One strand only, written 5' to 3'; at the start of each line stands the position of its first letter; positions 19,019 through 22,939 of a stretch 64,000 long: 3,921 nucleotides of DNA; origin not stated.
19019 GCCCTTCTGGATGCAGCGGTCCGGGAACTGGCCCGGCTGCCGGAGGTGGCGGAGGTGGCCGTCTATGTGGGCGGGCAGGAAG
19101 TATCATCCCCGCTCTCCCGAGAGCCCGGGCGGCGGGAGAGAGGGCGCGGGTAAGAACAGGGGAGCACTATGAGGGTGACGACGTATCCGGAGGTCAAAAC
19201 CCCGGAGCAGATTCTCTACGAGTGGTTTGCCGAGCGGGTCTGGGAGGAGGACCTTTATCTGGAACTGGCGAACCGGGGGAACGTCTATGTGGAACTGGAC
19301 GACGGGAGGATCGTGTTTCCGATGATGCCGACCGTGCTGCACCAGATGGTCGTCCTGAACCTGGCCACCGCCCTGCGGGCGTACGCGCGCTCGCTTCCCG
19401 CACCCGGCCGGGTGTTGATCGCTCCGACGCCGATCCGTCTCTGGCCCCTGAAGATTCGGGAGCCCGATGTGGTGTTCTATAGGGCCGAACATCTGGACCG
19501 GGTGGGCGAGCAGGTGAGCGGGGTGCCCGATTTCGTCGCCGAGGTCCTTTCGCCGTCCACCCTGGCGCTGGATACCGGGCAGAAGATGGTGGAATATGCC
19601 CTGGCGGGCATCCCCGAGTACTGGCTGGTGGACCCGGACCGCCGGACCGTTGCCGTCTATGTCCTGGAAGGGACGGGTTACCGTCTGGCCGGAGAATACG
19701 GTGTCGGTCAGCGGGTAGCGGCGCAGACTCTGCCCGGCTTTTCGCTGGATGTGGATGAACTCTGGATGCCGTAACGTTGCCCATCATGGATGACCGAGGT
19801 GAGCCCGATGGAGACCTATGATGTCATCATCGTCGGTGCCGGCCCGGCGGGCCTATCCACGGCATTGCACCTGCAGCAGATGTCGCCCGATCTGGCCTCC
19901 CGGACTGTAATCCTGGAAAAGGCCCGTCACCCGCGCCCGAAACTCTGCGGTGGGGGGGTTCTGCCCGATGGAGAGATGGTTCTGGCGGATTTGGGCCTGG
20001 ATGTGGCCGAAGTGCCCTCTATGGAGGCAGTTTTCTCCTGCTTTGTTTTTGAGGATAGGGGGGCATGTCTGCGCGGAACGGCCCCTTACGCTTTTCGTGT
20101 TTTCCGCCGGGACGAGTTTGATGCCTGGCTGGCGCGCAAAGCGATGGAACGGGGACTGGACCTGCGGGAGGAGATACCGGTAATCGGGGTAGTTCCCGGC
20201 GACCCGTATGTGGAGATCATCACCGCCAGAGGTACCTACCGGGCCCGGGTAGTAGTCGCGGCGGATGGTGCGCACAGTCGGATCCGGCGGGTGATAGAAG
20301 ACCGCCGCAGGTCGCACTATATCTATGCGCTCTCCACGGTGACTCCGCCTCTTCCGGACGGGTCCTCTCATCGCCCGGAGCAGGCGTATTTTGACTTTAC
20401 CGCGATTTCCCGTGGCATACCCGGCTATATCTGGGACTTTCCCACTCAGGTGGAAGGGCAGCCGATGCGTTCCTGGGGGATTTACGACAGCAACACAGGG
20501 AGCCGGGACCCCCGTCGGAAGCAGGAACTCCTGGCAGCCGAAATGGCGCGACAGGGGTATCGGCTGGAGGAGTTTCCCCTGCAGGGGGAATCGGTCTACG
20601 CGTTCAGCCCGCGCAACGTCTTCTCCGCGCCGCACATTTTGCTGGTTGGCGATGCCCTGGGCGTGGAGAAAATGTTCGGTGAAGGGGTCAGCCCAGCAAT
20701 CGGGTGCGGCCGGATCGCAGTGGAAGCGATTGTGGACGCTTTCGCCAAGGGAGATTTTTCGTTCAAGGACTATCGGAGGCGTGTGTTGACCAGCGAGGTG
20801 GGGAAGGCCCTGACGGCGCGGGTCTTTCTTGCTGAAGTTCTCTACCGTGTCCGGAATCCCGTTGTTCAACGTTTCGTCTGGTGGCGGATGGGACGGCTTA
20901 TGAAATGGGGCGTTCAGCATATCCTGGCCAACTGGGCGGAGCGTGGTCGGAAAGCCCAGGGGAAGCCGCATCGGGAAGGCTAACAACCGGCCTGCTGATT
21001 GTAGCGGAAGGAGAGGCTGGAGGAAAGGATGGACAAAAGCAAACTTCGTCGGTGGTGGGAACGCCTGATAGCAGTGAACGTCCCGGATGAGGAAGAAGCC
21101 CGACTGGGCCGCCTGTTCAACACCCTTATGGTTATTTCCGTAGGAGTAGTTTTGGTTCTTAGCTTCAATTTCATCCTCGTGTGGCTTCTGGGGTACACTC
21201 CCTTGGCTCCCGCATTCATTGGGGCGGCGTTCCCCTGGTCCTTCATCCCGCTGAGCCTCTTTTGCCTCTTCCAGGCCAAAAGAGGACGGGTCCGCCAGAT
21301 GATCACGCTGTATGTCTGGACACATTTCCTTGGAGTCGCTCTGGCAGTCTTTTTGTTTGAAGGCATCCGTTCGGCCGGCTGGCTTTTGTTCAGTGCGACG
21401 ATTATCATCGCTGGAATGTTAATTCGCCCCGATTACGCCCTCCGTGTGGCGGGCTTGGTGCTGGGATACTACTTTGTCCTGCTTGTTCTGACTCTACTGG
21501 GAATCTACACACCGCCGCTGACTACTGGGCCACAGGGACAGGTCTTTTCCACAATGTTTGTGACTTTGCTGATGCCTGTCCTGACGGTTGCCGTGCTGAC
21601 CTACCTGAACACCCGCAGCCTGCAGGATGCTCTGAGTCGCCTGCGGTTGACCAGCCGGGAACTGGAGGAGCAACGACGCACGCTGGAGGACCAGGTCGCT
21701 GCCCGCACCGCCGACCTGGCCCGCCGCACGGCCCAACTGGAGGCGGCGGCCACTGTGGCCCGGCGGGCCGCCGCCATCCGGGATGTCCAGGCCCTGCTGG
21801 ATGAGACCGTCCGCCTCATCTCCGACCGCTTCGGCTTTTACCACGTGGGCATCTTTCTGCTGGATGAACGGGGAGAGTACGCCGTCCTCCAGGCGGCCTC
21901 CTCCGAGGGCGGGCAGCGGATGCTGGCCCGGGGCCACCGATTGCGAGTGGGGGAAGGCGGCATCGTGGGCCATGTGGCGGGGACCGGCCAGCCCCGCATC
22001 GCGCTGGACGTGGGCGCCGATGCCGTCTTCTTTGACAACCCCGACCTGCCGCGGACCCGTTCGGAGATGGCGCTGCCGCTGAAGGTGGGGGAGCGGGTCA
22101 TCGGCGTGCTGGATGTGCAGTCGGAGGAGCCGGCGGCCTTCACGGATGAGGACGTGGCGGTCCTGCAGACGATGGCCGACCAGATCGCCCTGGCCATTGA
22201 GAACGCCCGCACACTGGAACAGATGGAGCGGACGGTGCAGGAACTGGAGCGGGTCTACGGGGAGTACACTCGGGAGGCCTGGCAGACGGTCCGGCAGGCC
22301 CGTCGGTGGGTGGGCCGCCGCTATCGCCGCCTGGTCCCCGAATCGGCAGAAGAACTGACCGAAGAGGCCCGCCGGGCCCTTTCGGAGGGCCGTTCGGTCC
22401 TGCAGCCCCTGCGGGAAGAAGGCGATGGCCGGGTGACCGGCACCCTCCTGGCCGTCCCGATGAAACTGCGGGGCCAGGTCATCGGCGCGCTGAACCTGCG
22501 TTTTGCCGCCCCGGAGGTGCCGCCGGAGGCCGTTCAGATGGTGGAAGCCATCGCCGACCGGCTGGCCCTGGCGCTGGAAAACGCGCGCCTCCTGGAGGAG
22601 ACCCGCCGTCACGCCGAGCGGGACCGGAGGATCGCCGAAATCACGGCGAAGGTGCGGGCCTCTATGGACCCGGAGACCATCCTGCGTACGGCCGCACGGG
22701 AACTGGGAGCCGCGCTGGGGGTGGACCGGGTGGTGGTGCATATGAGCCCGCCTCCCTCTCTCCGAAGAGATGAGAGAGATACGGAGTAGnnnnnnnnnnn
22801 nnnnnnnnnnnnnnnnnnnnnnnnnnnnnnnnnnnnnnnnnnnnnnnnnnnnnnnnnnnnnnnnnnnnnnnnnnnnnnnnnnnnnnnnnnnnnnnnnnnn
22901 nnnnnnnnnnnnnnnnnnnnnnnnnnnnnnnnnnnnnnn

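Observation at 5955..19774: Recurrent sensor-gene to nuclease-fold-gene pairs (three instances), translationally coupled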

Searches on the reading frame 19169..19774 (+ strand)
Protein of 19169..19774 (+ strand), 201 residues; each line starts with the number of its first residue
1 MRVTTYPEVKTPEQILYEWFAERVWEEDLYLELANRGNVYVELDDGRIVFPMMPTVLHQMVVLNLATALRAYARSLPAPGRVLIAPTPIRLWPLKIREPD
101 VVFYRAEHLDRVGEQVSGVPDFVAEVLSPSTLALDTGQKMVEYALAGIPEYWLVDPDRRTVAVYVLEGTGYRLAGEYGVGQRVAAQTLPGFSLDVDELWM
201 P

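Call 3: search_protein_families(library=pfam, proteins=[window:19169-19774:+], max_evalue=0.01)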
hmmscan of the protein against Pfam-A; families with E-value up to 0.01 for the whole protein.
window:19169-19774:+ (201 aa): 1 family
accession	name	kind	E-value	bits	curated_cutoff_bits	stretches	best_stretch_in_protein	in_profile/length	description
PF05685.18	Uma2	-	8.2e-35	120.3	27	1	30-195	4-171/172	Putative restriction endonuclease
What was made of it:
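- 19169..19774 (+): Uma2 (DUF820) family protein, an insertion specific to the window lineage, between the HAMP-GAF gene and the FAD oxidoreductase gene. Pfam E 8e-35 (call 3).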

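Call 59: search_protein_families(library=padloc, proteins=[window:19169-19774:+], max_evalue=0.01)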
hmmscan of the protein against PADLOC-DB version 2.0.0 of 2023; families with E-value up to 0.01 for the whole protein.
window:19169-19774:+ (201 aa): 4 families
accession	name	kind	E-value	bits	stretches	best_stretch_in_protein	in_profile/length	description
PDLC04832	PDC-S03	-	6e-27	92.6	1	27-199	11-186/188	-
PDLC04833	PDC-S03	-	6.7e-25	85.8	1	30-198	29-202/207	-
PDLC04834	PDC-S03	-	1.1e-15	55.9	1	26-199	10-182/184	-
PDLC04835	PDC-S03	-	4.3e-09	34.2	1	32-197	16-198/207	-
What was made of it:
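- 19169..19774 (+): PADLOC candidate PDC-S03 at E 6e-27 (call 59).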

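Call 60: search_protein_families(library=ncbifam, proteins=[window:19169-19774:+], max_evalue=0.001)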
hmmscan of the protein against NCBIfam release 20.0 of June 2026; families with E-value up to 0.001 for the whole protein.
window:19169-19774:+ (201 aa): 0 families

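Call 61: search_protein_families(library=phrogs, proteins=[window:19169-19774:+], max_evalue=0.001)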
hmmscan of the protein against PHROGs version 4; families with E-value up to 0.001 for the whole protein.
window:19169-19774:+ (201 aa): 1 family
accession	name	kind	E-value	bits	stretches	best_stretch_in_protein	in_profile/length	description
phrog_16228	-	unknown function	5e-28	98.9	1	41-192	23-173/187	-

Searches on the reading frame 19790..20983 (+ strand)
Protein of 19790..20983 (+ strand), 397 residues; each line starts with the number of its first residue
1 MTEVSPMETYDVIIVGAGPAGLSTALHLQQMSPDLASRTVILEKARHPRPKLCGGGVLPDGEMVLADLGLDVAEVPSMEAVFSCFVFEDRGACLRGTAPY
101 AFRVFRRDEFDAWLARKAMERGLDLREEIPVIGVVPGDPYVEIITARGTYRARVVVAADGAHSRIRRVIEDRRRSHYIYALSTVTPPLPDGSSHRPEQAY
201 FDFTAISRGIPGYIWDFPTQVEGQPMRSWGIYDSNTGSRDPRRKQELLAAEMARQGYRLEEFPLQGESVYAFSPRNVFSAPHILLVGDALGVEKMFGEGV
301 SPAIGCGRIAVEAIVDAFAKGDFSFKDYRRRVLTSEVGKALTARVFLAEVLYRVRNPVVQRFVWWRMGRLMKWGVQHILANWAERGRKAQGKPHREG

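Call 7: search_protein_families(library=pfam, proteins=[window:19790-20983:+], max_evalue=0.001)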
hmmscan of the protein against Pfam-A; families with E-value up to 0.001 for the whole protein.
window:19790-20983:+ (397 aa): 6 families
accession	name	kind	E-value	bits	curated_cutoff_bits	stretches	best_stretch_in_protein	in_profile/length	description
PF01266.30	DAO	-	2.8e-12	47.3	27.9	2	109-196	150-245/353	FAD dependent oxidoreductase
PF01494.25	FAD_binding_3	-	2.9e-10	40.3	22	1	10-177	2-175/349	FAD binding domain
PF13738.12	Pyr_redox_3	-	2.5e-08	34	30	1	13-46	1-31/305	Pyridine nucleotide-disulphide oxidoreductase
PF07992.20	Pyr_redox_2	-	4.5e-06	26.7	26.1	1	10-167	1-115/291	Pyridine nucleotide-disulphide oxidoreductase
PF01946.23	Thi4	-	1.8e-05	24.5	26.2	1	7-58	15-63/235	Thi4 family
PF05834.18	Lycopene_cycl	-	0.00082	19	23.4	0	11-36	1-26/380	Lycopene cyclase protein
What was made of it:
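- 19790..20983 (+): FAD-dependent oxidoreductase. In relatives it directly follows the HAMP-GAF gene. Pfam (call 7).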

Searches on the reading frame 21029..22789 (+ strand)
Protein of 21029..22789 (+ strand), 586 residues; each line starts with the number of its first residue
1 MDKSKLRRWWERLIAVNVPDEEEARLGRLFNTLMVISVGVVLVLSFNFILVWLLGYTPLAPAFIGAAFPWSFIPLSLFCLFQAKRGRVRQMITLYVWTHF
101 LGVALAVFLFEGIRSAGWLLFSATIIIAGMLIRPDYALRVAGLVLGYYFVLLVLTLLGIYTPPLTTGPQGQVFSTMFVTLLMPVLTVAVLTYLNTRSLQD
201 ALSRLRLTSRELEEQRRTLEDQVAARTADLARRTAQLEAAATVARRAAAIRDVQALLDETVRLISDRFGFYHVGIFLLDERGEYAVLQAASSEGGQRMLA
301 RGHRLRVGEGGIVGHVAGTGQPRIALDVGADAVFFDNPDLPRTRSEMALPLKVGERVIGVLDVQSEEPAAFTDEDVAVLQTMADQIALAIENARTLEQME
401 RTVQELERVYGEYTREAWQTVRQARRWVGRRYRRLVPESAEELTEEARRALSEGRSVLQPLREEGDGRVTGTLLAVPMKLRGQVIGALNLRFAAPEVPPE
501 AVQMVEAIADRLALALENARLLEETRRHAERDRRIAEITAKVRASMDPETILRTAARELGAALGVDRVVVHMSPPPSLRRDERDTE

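Call 3: search_protein_families(library=pfam, proteins=[window:21029-22789:+], max_evalue=0.01)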
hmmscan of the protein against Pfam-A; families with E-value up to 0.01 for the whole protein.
window:21029-22789:+ (586 aa): 3 families
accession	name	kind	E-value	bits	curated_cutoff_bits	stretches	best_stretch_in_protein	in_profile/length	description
PF01590.32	GAF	-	4.2e-32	111.9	22.4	2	252-390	1-133/133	GAF domain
PF13185.12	GAF_2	-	9e-30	104.1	28.6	2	251-391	2-136/136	GAF domain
PF13492.12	GAF_3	-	1.7e-20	74.2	27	2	253-392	2-129/129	GAF domain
